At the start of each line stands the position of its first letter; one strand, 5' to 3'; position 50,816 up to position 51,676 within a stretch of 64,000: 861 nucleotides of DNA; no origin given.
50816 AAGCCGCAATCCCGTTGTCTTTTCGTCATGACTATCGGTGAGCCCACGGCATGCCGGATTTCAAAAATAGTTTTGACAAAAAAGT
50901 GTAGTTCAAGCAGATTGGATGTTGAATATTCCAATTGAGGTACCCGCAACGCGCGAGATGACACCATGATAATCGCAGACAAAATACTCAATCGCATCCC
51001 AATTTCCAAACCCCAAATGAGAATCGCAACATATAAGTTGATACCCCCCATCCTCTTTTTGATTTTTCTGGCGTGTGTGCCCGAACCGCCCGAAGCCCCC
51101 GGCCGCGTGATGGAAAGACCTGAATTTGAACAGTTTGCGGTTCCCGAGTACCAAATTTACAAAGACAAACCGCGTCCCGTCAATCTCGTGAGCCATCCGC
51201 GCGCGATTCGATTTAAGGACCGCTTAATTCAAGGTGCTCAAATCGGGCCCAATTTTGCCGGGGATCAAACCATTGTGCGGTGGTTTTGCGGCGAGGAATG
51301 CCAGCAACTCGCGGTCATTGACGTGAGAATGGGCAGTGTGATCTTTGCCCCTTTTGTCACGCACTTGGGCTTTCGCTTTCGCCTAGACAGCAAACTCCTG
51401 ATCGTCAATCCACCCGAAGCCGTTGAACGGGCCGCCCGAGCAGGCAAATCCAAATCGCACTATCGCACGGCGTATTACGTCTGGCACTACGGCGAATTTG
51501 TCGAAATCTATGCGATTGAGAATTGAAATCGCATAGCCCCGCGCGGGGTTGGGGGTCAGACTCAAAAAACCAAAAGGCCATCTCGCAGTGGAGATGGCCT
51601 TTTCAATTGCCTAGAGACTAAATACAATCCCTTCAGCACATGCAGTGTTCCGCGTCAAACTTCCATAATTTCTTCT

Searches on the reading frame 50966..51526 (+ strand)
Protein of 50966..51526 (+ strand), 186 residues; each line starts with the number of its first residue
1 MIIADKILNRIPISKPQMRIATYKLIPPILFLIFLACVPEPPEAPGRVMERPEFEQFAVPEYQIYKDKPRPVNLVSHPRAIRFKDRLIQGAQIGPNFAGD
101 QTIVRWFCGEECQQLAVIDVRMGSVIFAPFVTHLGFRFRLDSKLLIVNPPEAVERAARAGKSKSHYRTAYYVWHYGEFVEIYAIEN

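Call 28: list_cluster_members(proteins=[P0001, window:50586-50702:-, window:50966-51523:+, window:48877-49956:-])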
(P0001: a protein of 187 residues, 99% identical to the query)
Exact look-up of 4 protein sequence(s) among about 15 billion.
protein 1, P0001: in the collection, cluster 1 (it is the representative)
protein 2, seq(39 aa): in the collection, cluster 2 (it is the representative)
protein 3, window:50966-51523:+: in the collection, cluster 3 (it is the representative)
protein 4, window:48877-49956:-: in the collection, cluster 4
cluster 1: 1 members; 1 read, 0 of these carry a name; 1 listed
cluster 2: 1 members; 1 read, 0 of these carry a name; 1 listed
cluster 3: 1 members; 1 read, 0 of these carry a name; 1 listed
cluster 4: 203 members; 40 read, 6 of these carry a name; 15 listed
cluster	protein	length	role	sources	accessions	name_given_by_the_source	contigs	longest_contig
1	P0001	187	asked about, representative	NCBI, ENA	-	-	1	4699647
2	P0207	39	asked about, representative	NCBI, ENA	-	-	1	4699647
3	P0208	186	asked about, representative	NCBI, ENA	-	-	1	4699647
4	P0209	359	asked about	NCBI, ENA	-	-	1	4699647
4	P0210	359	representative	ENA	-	-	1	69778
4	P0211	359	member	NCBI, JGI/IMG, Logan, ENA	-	chorismate synthase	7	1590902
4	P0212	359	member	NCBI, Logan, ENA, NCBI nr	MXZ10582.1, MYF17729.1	MAG: chorismate synthase [Gemmatimonadetes bacterium] | chorismate synthase [Gemmatimonadota bacterium]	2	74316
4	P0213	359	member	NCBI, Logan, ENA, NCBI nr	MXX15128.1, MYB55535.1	MAG: chorismate synthase [Gemmatimonadetes bacterium] | chorismate synthase [Gemmatimonadota bacterium]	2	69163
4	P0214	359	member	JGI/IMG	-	chorismate synthase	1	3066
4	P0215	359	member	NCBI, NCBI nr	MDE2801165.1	MAG: chorismate synthase [Gemmatimonadota bacterium] | chorismate synthase [Gemmatimonadota bacterium]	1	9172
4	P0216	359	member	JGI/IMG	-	chorismate synthase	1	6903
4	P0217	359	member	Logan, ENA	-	-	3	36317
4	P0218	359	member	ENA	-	-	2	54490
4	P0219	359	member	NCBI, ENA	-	-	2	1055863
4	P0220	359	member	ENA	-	-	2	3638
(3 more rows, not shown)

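Call 42: search_protein_families(library=pfam, proteins=[window:50966-51526:+], max_evalue=0.01)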
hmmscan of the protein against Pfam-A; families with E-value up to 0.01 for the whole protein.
window:50966-51526:+ (186 aa): 0 families
